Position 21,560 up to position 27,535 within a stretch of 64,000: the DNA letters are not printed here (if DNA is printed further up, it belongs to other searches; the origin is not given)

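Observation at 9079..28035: Two paralogous, gene-order-permuted three-gene cassettes encoding giant cysteine-rich secreted proteins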

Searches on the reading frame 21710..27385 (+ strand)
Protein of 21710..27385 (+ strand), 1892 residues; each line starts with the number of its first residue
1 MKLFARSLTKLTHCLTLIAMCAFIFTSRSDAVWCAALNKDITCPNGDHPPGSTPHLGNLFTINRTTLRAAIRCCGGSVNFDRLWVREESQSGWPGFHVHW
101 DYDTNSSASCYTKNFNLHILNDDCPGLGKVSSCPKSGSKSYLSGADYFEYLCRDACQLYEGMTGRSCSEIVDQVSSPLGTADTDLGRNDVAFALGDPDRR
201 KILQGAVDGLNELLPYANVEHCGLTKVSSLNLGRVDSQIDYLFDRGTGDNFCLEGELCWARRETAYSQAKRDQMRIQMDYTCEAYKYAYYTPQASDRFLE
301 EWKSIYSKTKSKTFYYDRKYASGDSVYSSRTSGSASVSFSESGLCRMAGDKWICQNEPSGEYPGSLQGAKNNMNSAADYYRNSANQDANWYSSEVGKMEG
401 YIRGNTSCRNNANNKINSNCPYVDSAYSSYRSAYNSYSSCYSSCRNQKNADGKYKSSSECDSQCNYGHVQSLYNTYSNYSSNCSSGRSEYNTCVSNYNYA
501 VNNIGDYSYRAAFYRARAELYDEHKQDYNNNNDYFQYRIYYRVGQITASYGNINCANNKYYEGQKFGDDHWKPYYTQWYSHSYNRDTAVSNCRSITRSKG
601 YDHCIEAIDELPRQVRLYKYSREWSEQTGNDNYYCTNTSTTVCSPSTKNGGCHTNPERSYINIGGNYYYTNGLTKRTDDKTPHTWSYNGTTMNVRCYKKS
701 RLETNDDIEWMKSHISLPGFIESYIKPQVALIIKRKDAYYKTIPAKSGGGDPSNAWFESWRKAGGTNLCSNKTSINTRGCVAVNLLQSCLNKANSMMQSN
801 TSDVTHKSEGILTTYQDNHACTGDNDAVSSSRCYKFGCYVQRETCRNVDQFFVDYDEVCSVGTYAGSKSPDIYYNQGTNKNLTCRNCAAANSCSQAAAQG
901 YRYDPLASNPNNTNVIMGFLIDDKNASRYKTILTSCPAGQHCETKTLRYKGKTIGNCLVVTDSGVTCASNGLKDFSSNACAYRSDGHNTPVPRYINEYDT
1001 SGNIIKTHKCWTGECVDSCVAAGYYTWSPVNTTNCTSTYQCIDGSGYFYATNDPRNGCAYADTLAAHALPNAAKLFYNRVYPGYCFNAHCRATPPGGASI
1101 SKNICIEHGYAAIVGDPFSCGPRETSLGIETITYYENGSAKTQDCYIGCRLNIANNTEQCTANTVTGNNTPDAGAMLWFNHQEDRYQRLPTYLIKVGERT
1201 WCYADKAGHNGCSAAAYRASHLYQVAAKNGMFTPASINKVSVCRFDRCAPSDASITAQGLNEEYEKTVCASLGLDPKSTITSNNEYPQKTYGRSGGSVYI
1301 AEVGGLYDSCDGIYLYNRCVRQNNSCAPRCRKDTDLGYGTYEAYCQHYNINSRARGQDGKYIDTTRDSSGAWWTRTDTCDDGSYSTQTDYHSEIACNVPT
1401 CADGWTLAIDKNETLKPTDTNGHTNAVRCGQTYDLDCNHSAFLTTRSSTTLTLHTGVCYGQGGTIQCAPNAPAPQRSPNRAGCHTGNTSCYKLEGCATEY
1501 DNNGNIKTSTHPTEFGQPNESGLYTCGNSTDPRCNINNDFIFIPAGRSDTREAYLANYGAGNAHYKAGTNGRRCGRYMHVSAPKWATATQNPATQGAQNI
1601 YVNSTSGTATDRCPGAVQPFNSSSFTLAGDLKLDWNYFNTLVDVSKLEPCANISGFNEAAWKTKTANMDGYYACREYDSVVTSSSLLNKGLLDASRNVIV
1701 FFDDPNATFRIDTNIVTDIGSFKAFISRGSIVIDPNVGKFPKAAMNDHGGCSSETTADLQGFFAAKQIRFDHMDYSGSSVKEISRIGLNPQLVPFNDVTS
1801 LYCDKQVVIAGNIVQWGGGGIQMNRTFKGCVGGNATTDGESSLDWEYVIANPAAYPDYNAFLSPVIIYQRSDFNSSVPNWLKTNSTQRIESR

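Call 7: search_protein_families(library=pfam, max_evalue=0.1, proteins=[window:21710-27385:+])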
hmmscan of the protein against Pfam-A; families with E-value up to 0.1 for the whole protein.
window:21710-27385:+ (1892 aa): 1 family
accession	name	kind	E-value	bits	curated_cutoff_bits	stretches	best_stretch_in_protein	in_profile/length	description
PF07661.19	MORN_2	-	0.034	14.8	29.6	0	1493-1508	1-16/22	MORN repeat variant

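Call 9: search_protein_families(library=ncbifam, max_evalue=0.1, proteins=[window:21710-27385:+])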
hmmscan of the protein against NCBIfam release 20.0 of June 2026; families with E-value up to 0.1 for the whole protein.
window:21710-27385:+ (1892 aa): 0 families

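Call 115: search_protein_families(library=phrogs, max_evalue=0.01, proteins=[window:21710-27385:+])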
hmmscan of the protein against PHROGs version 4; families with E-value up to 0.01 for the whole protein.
window:21710-27385:+ (1892 aa): 0 families

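Call 116: search_protein_families(library=padloc, max_evalue=0.01, proteins=[window:21710-27385:+])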
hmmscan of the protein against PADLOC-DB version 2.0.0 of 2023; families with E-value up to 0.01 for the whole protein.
window:21710-27385:+ (1892 aa): 0 families
